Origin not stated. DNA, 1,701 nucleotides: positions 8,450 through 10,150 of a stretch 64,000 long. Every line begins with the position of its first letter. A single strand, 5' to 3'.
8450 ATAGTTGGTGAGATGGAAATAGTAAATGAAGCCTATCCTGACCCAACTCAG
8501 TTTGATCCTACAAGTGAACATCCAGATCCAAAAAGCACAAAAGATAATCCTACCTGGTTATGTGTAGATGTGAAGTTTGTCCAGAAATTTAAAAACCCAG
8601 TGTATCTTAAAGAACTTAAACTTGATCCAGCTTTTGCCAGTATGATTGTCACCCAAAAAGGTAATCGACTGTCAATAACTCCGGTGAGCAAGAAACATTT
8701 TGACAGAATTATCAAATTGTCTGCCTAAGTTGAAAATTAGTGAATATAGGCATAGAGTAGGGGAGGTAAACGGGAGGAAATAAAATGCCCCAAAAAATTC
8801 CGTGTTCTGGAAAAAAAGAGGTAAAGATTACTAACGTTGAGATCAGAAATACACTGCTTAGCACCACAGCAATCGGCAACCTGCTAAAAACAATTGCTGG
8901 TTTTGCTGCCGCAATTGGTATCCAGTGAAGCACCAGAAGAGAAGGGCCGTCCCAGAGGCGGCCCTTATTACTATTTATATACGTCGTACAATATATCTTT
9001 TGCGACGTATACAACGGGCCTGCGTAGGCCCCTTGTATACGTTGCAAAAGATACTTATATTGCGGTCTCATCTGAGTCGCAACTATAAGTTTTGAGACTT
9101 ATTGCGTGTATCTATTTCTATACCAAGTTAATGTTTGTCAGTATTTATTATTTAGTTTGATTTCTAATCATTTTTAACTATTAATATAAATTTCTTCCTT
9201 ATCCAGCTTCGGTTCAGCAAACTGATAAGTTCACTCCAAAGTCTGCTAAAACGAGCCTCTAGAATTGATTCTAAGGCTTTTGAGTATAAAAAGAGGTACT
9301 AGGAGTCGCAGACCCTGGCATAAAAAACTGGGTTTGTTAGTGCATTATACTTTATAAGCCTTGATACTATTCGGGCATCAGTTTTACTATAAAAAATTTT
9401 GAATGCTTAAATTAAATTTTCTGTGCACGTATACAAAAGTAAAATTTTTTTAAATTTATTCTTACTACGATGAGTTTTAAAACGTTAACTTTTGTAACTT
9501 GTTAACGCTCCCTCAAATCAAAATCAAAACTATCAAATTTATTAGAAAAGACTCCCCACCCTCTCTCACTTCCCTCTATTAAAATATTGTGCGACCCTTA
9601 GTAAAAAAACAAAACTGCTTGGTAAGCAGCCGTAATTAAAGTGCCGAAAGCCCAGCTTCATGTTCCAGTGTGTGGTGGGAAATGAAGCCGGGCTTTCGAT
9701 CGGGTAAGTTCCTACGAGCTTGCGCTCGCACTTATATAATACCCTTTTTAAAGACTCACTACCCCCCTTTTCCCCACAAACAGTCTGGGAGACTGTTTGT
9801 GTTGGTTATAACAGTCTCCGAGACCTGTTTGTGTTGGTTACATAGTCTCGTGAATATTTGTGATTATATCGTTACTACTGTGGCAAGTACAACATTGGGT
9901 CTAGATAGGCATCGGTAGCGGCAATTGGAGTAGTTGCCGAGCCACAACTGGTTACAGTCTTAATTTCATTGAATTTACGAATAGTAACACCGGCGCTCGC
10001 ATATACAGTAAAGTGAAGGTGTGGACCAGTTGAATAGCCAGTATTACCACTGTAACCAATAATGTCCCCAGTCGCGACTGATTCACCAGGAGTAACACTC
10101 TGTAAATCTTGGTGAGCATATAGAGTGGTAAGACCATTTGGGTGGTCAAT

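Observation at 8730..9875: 1.1-kb hairpin-dense non-coding region with a thrice-repeated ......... motif and tandem terminator-like repeats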

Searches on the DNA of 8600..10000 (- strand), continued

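Call 56: search_with_rna_model(model_id=R1, sources=[window, L106, L107, L108, L109, L110, L111, L112, L113, L114, L115, L116, L117, L118, L119, L120, L121, L122, L123, L124, L125, L126, L127, L128, L129, L130, L131, L132], max_evalue=1)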
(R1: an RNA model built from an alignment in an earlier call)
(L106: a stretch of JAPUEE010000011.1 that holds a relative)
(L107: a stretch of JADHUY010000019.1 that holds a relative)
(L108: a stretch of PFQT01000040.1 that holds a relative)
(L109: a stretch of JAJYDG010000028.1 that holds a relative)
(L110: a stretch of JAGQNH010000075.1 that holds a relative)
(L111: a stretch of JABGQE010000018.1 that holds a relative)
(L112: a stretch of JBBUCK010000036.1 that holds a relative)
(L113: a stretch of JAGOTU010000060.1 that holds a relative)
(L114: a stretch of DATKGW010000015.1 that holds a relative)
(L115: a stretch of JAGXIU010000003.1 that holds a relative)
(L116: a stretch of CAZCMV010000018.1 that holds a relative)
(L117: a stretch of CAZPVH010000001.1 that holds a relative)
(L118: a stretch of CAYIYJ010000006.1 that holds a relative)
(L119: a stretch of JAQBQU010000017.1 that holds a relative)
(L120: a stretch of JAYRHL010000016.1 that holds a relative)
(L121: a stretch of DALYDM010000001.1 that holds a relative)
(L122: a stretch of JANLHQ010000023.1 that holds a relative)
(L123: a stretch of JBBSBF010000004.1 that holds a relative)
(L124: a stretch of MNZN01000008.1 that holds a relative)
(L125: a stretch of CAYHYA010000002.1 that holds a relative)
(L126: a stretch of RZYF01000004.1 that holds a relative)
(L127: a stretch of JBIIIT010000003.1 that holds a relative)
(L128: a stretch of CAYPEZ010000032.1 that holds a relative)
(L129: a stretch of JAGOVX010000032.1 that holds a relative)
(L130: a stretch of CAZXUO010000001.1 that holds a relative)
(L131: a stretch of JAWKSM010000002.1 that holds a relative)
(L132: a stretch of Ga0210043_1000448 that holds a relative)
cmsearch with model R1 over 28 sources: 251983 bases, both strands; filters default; matches with E-value up to 1: 4.
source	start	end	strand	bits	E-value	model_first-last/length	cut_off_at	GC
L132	1395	1519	-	135.9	1.4e-45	1-134/134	no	0.49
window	9603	9731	-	134.1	6.4e-45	1-134/134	no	0.5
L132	1434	1486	+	34.8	1.2e-09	34-98/134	no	0.55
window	9645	9698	+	33.9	2.3e-09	34-98/134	no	0.56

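Call 62: search_with_rna_model(model_id=R1, sources=[L134, L135, L136, L137, L001, L005, L006], max_evalue=1, show_alignments=4, filters=off)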
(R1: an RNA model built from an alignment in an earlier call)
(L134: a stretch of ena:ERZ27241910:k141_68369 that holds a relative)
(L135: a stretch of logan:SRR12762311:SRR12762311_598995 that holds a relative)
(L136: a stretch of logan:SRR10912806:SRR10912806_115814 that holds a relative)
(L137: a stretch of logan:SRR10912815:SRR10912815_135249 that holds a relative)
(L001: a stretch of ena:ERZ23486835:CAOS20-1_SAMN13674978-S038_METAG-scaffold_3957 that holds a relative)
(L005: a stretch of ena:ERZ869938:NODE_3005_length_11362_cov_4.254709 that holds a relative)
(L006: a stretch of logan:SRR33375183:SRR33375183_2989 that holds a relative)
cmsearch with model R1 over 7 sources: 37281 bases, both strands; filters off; matches with E-value up to 1: 12.
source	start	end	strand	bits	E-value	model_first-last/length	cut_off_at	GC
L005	3225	3358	+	146.3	4.2e-50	1-134/134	no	0.54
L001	7453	7607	+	135.5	2.9e-46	1-134/134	no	0.49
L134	2462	2595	+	109.9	3.6e-37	1-134/134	no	0.53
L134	2495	2559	-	39.6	3.4e-12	34-98/134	no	0.54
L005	3258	3322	-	38.3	9.6e-12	34-98/134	no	0.55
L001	7486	7572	-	31.4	2.6e-09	34-98/134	no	0.52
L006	2267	2337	+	16.7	0.00045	1-134/134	no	0.34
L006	7356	7385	+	15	0.0018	2-30/134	no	0.57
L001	10674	10766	-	12.5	0.014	1-134/134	no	0.37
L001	8086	8234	-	11.1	0.042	1-134/134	no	0.41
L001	10630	10769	+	9.2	0.21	1-134/134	no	0.43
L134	2463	2480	-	7.5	0.8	2-19/134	no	0.61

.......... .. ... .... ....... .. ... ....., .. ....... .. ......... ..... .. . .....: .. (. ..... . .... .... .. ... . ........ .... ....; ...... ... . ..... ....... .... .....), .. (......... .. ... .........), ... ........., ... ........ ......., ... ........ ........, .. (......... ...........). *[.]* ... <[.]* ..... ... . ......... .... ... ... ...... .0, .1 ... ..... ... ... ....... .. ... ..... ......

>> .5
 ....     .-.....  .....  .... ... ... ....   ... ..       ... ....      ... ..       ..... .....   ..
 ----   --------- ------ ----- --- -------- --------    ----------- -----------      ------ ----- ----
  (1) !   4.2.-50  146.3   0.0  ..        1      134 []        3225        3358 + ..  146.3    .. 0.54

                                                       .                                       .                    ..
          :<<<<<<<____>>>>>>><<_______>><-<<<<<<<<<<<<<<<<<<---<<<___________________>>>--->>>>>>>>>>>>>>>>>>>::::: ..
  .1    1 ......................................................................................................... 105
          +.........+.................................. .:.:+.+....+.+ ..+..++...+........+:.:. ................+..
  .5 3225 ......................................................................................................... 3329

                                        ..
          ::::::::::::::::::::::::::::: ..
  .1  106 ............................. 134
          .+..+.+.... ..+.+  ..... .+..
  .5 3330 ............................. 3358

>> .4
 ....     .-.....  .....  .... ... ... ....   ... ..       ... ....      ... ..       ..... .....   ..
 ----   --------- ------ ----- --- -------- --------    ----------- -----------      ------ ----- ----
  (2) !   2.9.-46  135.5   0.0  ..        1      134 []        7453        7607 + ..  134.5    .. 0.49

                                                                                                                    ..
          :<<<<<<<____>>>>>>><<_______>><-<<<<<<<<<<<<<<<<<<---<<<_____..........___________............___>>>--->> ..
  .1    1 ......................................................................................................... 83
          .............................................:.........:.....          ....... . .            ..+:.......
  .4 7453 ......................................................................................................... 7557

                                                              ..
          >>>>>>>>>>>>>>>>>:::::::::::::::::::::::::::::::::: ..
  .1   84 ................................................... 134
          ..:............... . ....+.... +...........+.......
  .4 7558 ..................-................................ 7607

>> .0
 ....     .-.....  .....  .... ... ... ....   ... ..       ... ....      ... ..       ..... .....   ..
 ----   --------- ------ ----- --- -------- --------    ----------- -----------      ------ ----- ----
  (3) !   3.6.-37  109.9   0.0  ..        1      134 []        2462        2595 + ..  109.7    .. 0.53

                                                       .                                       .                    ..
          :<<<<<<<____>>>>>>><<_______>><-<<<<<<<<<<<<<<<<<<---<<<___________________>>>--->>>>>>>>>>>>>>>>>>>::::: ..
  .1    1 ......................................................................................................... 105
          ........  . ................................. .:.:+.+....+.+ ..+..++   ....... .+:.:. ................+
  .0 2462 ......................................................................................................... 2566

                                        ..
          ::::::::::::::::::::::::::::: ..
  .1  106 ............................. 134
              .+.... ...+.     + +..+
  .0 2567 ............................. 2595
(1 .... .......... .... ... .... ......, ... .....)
